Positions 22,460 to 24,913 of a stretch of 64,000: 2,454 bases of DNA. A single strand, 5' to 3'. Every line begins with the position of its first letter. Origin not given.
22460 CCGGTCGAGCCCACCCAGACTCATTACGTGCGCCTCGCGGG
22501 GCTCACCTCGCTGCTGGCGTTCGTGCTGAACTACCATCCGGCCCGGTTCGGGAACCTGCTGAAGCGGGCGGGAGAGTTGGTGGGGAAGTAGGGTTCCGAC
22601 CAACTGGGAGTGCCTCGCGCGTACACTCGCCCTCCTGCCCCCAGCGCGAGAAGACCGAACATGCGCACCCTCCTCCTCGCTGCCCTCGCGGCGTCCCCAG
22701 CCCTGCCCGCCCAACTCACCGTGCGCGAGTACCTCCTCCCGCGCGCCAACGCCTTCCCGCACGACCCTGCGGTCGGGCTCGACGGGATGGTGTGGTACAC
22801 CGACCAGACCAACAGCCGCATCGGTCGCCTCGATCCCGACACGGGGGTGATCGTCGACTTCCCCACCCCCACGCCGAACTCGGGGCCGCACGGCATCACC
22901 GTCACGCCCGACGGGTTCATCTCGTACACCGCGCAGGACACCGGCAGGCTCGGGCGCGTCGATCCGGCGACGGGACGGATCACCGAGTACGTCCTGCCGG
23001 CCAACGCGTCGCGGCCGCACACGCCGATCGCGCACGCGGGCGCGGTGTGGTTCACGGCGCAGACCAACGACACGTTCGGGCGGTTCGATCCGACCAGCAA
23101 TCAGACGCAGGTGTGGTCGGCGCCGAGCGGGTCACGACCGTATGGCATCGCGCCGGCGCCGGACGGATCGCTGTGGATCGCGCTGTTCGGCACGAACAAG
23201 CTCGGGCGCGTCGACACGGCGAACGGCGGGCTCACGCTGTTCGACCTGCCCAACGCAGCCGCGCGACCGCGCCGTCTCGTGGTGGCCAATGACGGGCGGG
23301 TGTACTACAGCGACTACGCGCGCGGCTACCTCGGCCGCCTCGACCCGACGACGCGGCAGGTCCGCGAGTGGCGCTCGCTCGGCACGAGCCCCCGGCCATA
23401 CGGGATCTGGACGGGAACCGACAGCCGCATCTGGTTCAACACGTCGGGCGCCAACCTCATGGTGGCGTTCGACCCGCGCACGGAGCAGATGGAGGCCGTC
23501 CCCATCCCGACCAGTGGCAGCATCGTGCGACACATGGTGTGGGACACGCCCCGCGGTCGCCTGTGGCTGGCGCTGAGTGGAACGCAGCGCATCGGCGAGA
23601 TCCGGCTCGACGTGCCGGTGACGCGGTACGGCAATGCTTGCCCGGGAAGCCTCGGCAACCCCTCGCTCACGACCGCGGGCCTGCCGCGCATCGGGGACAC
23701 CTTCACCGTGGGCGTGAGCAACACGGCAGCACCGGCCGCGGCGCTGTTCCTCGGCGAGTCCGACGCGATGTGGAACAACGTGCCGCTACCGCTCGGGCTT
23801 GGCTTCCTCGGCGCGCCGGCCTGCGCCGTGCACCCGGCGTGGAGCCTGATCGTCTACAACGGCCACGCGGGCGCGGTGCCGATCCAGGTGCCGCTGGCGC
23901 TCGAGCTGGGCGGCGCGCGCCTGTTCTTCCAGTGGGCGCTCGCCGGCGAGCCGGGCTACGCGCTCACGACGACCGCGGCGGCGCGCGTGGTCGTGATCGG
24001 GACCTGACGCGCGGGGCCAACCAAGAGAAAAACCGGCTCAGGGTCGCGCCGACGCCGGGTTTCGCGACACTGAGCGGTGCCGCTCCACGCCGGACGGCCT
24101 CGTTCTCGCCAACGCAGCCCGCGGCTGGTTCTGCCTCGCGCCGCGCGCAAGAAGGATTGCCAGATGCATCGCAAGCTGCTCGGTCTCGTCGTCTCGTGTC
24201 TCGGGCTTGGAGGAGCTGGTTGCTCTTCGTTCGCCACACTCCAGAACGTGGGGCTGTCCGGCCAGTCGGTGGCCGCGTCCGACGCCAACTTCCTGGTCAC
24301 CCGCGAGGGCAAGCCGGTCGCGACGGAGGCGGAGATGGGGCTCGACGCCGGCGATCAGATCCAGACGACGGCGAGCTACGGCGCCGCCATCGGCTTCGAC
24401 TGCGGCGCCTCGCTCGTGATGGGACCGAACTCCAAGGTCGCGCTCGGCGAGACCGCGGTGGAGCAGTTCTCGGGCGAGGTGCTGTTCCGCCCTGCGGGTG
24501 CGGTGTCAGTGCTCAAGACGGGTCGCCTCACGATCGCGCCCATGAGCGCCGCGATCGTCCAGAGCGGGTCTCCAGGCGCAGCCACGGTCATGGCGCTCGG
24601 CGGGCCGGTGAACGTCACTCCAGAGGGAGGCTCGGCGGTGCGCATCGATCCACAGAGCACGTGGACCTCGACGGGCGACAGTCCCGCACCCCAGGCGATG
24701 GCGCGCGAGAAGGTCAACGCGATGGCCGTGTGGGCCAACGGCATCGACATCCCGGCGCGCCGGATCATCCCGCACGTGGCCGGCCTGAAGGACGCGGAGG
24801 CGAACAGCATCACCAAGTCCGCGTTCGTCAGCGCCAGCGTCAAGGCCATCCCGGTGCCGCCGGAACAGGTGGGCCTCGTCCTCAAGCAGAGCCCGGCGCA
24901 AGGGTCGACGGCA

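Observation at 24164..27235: Putative lipoprotein fusing four PASTA-like repeats to a MACPF pore-forming domain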

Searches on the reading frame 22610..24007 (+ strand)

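Call 19: search_protein_families(library=pfam, proteins=[window:22610-24007:+], max_evalue=0.01)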
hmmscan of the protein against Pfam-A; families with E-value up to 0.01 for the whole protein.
window:22610-24007:+ (465 aa): 3 families
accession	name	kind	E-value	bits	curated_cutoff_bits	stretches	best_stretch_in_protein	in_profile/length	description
PF24684.1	Vgb_lyase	-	1.4e-52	178.7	50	2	37-163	128-253/290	Virginiamycin B lyase family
PF21959.2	DUF6923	-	1.7e-10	41.6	27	1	107-226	104-217/234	Repeat of unknown function (DUF6923)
PF08450.18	SGL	-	2.9e-08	34.1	26.3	0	58-153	11-106/246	SMP-30/Gluconolactonase/LRE-like region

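Call 101: search_protein_families(library=padloc, proteins=[window:22610-24007:+], max_evalue=0.01)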
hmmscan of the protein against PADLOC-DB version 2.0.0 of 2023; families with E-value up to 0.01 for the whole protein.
window:22610-24007:+ (465 aa): 0 families

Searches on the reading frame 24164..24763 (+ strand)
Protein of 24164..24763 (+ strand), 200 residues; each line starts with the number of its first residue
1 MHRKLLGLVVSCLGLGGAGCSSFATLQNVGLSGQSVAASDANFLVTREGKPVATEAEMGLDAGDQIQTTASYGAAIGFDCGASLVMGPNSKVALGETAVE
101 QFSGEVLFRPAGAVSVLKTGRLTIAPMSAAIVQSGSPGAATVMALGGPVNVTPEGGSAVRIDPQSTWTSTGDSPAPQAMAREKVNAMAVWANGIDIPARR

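Call 8: search_protein_families(library=pfam, proteins=[window:24164-24763:+], max_evalue=10)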
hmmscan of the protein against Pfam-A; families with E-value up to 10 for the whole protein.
window:24164-24763:+ (200 aa): 1 family
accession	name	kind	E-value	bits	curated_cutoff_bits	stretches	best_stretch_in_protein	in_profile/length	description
PF14352.11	DUF4402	-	0.011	16.9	25.2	1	92-178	9-93/129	Domain of unknown function (DUF4402)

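Call 34: search_protein_families(library=pfam, proteins=[window:24224-24751:+], max_evalue=10)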
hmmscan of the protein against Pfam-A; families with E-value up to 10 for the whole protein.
seq(176 aa): 1 family
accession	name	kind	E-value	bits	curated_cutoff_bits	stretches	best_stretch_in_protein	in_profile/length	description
PF14352.11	DUF4402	-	0.0052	17.9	25.2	1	71-158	8-93/129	Domain of unknown function (DUF4402)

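Call 73: search_solved_structures(query=window:24224-24751:+, max_evalue=10, show_alignments=2)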
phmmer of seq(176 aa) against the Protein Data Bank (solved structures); distinct sequences matched with E-value up to 10: 3.
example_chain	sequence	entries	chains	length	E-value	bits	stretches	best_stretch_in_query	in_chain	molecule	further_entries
5k26_A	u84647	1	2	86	0.13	15.6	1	95-151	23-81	Mitogen-activated protein kinase kinase kinase 11,Chimera protein of MLK3-SH3 and MIP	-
2l2f_A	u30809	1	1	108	1.3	12.4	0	13-64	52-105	Cyanovirin-N HOMOLOG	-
8ga6_A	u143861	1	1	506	6.5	10.1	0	36-112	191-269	THR6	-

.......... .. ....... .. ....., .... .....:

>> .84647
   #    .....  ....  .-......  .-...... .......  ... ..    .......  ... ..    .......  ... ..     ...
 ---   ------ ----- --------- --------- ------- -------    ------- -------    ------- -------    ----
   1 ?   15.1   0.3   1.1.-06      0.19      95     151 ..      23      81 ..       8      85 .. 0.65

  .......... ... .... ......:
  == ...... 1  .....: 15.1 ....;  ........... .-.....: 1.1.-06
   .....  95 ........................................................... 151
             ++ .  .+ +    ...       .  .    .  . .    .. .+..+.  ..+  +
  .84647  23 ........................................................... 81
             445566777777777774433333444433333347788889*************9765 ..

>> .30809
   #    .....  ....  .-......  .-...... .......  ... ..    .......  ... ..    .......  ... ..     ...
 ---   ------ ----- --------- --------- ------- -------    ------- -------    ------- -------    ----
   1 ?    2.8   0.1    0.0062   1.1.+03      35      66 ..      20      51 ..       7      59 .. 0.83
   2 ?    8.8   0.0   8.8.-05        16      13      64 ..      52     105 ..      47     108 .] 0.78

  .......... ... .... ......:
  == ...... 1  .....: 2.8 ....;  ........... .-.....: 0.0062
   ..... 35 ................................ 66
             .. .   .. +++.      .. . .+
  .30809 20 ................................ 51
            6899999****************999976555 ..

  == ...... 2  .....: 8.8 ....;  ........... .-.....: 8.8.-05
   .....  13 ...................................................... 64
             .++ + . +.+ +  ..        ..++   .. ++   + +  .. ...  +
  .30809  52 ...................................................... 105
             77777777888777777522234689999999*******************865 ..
